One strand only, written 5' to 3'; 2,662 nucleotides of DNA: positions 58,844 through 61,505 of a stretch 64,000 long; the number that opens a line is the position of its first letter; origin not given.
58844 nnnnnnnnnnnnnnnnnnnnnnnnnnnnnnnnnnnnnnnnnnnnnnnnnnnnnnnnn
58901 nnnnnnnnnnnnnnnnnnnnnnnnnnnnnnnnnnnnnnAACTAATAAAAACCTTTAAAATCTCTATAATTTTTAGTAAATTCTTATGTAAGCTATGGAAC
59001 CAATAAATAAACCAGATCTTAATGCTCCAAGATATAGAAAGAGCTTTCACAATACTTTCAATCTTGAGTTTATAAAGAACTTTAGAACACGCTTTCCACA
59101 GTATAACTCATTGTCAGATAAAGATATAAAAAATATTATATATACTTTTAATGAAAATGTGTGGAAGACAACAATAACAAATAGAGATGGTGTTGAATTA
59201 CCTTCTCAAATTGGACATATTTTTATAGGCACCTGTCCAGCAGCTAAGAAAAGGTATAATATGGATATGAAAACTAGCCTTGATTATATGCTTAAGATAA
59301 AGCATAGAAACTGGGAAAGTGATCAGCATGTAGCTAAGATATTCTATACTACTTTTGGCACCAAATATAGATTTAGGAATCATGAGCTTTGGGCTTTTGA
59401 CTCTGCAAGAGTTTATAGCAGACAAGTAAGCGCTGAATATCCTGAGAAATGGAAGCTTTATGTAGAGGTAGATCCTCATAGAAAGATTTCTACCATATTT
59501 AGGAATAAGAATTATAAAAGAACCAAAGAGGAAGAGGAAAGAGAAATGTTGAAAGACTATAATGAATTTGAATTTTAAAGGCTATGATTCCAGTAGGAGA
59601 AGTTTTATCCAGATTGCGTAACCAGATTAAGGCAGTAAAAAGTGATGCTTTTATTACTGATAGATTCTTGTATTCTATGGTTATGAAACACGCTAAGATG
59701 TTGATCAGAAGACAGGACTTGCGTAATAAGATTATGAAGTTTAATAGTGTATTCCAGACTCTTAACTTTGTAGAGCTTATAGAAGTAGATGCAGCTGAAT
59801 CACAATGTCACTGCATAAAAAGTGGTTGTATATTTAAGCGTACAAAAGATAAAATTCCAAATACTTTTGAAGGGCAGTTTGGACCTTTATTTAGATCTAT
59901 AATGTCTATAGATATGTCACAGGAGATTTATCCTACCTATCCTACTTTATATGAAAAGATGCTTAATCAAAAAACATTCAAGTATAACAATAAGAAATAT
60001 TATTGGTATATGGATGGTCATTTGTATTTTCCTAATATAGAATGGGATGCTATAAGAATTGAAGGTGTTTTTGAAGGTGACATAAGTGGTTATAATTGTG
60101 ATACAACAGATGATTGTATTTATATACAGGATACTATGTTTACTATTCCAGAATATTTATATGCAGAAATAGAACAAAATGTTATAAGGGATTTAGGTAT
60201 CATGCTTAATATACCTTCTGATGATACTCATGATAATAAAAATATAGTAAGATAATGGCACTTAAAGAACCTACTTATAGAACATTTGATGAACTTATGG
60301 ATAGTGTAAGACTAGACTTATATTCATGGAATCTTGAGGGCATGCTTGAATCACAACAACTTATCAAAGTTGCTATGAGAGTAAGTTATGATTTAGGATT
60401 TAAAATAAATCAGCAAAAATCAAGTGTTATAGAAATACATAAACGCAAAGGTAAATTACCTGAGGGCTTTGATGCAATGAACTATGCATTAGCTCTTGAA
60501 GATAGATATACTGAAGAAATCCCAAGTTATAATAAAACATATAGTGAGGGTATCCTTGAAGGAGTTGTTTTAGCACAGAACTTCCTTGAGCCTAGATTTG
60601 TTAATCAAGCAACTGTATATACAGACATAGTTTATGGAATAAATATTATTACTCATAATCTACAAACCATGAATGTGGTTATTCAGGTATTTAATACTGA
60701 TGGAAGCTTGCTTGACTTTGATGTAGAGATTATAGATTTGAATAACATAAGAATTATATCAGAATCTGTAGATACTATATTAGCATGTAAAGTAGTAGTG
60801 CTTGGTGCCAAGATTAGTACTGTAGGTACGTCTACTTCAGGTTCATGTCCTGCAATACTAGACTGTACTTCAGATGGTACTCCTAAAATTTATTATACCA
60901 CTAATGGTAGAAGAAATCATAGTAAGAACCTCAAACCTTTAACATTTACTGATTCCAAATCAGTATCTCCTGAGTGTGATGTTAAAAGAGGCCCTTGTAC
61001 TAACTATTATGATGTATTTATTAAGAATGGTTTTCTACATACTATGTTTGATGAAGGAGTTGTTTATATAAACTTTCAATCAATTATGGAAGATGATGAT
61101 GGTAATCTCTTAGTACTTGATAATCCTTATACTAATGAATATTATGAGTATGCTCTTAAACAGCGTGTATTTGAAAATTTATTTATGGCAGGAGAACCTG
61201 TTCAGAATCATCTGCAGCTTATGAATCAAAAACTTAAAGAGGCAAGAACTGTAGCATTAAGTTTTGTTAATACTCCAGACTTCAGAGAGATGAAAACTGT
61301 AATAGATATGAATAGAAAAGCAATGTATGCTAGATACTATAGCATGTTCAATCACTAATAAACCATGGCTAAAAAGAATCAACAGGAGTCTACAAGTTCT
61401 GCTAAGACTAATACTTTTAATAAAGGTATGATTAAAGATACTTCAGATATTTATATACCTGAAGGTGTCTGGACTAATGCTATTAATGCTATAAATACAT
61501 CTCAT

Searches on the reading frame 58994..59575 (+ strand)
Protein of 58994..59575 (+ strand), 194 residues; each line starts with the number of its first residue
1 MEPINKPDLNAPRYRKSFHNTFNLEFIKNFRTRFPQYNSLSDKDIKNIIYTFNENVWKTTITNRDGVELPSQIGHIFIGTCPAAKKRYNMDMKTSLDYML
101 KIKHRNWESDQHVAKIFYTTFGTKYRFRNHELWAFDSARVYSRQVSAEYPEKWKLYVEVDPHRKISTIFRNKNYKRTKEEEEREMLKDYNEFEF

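Call 18: search_protein_families(library=pfam, proteins=[window:58994-59575:+], max_evalue=0.01)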
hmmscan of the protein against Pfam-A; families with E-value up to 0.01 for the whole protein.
window:58994-59575:+ (194 aa): 0 families

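Call 81: search_solved_structures(query=window:58994-59575:+, max_evalue=10)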
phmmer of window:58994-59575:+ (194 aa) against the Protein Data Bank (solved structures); distinct sequences matched with E-value up to 10: 0.

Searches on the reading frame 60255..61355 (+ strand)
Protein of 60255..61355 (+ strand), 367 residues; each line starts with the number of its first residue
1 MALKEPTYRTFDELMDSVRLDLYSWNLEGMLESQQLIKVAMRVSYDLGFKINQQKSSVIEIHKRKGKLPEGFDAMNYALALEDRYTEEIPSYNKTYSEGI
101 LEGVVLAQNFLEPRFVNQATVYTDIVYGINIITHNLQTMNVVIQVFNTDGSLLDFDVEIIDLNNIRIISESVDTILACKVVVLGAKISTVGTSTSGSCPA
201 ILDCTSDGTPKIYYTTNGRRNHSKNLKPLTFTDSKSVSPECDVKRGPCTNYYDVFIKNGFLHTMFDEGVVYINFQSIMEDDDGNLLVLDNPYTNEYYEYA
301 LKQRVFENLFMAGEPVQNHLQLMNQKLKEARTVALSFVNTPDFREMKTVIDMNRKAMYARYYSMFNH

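Call 82: search_solved_structures(query=window:60255-61355:+, max_evalue=10)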
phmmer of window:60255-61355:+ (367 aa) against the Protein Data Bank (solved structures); distinct sequences matched with E-value up to 10: 1.
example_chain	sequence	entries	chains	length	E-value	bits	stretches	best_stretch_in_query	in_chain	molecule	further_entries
7qog_B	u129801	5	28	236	0.016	17.4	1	216-318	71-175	Ring protein 1 gp43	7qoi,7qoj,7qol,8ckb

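Call 83: search_protein_families(library=pfam, proteins=[window:60255-61355:+], max_evalue=0.001)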
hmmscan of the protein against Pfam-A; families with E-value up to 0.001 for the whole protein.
window:60255-61355:+ (367 aa): 1 family
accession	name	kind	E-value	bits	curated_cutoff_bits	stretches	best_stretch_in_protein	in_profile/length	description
PF24228.1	CrAss_Ring_1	-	1e-09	38.6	27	1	239-355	130-246/272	Phage tail ring protein 1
